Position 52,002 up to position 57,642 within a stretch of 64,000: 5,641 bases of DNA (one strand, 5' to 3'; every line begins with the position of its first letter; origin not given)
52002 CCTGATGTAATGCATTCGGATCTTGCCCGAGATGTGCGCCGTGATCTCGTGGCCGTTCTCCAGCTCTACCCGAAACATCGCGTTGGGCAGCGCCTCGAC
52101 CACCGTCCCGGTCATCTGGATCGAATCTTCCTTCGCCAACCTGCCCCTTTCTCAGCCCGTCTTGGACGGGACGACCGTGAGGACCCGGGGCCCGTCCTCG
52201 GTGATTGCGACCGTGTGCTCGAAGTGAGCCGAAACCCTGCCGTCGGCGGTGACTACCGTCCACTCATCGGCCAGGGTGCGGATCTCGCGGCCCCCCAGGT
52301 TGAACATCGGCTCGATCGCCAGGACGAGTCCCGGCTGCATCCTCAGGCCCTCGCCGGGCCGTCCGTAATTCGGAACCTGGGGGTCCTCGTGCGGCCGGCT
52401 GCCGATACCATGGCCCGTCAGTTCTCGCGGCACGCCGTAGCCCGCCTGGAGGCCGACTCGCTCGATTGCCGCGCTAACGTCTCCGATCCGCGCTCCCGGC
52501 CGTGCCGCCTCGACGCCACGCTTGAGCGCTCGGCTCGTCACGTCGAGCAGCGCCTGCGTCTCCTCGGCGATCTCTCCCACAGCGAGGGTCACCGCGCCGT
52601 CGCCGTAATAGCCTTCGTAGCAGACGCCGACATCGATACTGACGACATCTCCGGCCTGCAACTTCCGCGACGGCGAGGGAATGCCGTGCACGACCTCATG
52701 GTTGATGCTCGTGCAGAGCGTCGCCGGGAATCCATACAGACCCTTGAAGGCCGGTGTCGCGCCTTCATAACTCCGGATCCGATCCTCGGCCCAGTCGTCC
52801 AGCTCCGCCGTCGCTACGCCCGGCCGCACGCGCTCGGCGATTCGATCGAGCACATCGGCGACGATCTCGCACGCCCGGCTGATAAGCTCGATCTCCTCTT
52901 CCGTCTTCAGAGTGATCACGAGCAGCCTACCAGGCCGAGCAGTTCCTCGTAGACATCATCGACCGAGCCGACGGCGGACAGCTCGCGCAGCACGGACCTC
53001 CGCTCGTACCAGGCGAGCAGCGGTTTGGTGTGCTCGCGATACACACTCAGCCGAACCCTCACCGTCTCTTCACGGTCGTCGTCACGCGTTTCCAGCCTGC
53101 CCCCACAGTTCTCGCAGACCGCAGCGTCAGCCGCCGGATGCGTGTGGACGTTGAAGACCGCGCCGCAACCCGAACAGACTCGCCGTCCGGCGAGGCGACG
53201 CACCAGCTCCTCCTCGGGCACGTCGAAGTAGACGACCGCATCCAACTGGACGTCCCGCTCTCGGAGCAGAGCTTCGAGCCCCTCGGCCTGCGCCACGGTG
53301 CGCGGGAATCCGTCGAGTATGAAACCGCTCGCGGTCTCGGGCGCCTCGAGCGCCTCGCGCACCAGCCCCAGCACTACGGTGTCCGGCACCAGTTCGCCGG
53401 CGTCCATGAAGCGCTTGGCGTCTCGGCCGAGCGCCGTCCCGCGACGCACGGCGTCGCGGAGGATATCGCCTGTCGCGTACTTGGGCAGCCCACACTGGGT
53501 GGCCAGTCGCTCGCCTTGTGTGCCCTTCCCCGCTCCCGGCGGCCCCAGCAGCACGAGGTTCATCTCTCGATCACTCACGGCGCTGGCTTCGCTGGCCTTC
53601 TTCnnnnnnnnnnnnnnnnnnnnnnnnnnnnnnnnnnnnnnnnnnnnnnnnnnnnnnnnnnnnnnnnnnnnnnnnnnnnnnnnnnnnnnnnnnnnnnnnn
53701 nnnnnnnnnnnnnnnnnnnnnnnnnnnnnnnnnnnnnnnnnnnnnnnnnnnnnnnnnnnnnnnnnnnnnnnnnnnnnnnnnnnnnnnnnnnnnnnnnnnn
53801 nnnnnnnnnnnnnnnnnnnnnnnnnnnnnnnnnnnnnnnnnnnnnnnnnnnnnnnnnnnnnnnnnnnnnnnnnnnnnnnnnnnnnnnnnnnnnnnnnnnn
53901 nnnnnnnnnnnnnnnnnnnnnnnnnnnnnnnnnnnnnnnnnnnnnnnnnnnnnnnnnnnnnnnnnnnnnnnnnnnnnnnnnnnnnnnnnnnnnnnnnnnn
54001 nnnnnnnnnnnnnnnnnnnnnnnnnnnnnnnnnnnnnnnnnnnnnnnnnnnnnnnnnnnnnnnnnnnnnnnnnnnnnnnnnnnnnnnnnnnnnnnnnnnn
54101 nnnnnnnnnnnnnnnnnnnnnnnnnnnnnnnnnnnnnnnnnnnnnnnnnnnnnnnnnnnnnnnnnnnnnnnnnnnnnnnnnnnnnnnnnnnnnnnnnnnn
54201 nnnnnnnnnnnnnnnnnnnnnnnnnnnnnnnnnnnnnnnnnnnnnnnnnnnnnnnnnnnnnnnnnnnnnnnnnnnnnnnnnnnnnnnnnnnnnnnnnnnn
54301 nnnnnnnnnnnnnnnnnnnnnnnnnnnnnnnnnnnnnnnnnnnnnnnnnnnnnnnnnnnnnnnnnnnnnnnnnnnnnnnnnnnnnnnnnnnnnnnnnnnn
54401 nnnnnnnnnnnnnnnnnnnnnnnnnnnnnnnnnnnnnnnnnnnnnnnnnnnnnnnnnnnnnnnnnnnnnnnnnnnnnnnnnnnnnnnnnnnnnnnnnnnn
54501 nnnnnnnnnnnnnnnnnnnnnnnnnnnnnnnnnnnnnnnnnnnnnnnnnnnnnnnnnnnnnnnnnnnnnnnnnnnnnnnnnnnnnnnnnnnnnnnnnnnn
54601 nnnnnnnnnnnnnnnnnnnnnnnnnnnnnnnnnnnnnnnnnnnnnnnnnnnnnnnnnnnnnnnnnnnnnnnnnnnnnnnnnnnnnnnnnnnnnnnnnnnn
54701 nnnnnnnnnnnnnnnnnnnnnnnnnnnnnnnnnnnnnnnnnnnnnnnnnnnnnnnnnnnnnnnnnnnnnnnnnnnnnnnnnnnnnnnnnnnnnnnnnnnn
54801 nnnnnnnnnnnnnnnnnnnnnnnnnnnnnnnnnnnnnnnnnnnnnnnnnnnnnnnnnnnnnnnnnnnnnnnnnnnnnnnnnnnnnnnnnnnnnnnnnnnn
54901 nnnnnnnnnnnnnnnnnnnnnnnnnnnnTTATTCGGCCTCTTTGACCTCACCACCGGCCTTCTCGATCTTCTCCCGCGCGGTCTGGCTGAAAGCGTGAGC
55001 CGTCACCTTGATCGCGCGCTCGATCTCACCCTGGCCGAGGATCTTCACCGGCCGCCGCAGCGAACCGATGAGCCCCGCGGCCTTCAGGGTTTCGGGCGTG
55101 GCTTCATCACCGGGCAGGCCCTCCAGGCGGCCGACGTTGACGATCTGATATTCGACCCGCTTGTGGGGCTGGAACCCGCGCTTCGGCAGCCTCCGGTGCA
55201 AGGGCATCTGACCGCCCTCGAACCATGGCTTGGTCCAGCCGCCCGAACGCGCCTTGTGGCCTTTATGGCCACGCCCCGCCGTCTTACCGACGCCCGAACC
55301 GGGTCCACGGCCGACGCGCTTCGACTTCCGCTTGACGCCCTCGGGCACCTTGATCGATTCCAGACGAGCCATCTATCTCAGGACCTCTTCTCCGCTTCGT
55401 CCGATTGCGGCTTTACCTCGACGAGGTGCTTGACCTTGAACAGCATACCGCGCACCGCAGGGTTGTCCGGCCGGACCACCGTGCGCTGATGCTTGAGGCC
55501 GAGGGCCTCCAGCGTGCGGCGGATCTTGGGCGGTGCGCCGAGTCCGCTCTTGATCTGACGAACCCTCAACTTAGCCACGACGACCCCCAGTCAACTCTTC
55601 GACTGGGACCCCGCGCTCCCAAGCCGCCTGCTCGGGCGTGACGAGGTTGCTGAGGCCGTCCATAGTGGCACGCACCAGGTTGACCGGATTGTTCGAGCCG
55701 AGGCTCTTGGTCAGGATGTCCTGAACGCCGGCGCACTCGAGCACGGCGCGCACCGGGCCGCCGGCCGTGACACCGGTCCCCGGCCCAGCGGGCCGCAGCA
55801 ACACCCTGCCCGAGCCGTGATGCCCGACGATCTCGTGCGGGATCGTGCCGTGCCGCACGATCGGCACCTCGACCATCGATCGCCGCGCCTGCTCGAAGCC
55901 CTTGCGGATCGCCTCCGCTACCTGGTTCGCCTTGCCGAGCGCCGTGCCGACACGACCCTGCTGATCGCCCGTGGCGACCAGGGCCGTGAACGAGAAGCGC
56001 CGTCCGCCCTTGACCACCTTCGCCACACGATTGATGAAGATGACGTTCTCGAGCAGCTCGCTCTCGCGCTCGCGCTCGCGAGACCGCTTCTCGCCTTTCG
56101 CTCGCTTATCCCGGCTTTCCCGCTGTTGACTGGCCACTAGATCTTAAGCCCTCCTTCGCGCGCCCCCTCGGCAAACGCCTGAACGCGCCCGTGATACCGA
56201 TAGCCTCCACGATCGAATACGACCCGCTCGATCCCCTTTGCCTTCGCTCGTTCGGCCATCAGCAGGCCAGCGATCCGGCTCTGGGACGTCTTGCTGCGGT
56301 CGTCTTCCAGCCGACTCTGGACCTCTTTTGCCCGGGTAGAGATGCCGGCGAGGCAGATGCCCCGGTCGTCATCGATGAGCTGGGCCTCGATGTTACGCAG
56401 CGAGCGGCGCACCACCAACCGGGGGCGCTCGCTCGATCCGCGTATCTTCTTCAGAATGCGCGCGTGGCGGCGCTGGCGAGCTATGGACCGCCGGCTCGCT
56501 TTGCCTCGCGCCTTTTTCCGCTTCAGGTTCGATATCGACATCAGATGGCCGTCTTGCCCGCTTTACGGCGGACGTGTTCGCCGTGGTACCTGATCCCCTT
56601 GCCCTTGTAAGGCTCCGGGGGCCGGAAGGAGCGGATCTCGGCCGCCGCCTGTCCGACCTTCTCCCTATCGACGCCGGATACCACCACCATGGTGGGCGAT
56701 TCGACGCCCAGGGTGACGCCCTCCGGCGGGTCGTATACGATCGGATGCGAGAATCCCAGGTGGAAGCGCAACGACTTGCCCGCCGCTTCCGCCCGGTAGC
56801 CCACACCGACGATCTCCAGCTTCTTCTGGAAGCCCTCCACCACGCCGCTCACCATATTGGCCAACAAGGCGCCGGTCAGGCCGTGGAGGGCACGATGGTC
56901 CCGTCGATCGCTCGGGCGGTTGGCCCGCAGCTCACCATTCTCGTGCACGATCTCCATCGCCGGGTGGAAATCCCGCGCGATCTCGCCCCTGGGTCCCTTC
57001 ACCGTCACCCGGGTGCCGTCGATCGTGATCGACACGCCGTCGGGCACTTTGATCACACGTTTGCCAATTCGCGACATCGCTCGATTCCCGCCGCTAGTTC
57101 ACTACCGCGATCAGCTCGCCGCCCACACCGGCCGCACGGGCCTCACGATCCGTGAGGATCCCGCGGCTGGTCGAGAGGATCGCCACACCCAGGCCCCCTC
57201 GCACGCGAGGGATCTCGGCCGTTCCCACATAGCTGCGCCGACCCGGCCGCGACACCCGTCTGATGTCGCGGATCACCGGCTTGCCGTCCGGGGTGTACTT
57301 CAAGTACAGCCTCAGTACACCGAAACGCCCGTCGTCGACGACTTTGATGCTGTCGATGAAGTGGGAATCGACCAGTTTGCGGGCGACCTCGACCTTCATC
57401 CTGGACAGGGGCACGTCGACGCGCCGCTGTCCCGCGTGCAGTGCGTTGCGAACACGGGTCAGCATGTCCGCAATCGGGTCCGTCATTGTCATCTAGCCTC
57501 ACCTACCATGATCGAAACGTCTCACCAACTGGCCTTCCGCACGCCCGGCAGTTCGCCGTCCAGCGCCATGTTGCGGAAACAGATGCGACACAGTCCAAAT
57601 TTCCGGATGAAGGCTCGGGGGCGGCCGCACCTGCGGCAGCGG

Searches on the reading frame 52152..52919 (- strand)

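Call 11: search_protein_families(library=pfam, proteins=[window:52152-52919:-])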
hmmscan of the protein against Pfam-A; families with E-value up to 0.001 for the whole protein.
window:52152-52919:- (255 aa): 1 family
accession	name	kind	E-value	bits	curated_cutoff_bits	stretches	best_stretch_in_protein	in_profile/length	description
PF00557.29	Peptidase_M24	-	1.7e-49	168.9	23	1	11-241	1-208/208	Metallopeptidase family M24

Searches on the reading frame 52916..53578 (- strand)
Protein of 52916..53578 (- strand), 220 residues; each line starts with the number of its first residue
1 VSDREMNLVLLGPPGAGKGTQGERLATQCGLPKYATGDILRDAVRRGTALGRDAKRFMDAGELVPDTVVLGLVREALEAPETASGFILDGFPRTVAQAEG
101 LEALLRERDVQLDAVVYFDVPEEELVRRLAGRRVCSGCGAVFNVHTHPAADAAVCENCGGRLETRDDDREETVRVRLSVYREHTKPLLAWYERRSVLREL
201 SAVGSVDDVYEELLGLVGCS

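Call 12: search_protein_families(library=pfam, proteins=[window:52916-53578:-])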
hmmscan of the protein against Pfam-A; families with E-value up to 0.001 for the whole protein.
window:52916-53578:- (220 aa): 5 families
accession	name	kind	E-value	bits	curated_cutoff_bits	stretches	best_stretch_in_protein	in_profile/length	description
PF00406.28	ADK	-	1.9e-52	177.8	26.8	1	10-195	1-150/151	Adenylate kinase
PF13207.12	AAA_17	-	3.5e-27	95.8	27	1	11-133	1-123/136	AAA domain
PF05191.20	ADK_lid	-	1.3e-10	41.4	26.6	1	132-167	1-36/36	Adenylate kinase, active site lid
PF13671.12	AAA_33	-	3.2e-09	37.7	27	1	9-133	3-119/143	AAA domain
PF13238.12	AAA_18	-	4e-07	31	29.4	1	9-133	2-112/128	AAA domain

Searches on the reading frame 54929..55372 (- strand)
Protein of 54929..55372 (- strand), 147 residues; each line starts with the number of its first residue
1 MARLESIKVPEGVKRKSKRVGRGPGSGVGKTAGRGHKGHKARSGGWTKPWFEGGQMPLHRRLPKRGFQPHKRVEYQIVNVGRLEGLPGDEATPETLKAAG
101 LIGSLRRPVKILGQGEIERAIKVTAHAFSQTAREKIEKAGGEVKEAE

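Call 12: search_protein_families(library=pfam, proteins=[window:54929-55372:-])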
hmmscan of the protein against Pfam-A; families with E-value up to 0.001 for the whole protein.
window:54929-55372:- (147 aa): 1 family
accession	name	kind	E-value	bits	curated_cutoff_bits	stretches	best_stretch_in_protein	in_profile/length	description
PF00828.25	Ribosomal_L27A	-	1e-18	67.9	21.5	1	78-143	2-71/72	Ribosomal proteins 50S-L15, 50S-L18e, 60S-L27A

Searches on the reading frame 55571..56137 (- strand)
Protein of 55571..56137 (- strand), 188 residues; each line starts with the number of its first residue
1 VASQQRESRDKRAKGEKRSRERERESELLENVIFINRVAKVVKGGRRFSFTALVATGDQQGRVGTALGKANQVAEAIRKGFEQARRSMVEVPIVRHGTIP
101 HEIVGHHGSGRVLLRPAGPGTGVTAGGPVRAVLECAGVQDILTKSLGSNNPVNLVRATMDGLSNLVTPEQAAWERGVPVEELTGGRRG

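Call 12: search_protein_families(library=pfam, proteins=[window:55571-56137:-])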
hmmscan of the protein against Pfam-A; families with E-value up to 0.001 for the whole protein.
window:55571-56137:- (188 aa): 2 families
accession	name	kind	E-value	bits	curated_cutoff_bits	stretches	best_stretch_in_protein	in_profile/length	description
PF03719.21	Ribosomal_S5_C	-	3e-30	103.9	21.5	1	105-175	1-71/71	Ribosomal protein S5, C-terminal domain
PF00333.26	Ribosomal_S5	-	1.5e-25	89.4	27.1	1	29-92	2-65/65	Ribosomal protein S5, N-terminal domain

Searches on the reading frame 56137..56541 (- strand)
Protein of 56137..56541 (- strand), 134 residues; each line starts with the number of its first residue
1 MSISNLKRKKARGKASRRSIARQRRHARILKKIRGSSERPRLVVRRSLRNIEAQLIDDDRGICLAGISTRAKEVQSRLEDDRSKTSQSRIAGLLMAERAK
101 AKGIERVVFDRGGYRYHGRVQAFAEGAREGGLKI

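Call 12: search_protein_families(library=pfam, proteins=[window:56137-56541:-])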
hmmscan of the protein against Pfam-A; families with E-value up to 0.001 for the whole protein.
window:56137-56541:- (134 aa): 1 family
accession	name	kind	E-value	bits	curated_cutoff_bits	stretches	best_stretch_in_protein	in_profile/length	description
PF00861.27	Ribosomal_L18p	-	2.3e-39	134.7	27.8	1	18-134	3-116/116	Ribosomal L18 of archaea, bacteria, mitoch. and chloroplast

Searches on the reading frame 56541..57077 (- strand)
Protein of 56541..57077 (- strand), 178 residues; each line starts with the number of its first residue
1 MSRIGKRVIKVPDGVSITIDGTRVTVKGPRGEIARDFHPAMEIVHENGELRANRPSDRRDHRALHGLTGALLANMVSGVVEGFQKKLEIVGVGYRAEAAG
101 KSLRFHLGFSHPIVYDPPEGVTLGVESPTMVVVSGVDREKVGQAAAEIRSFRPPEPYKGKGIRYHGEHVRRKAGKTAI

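Call 12: search_protein_families(library=pfam, proteins=[window:56541-57077:-])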
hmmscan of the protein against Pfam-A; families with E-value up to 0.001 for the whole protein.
window:56541-57077:- (178 aa): 1 family
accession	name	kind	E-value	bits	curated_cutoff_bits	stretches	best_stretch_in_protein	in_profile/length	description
PF00347.28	Ribosomal_L6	-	4.2e-38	130.4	27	2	90-164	1-79/80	Ribosomal protein L6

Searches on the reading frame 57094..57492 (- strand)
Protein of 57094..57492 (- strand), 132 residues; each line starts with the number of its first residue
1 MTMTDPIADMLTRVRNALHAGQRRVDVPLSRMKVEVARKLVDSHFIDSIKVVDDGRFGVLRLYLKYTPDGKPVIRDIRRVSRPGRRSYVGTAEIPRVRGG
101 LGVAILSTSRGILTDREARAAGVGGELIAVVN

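Call 12: search_protein_families(library=pfam, proteins=[window:57094-57492:-])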
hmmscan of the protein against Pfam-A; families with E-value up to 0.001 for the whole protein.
window:57094-57492:- (132 aa): 1 family
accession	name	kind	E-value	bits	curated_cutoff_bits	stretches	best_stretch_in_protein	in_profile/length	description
PF00410.24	Ribosomal_S8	-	2e-41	141.4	24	1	5-131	1-125/126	Ribosomal protein S8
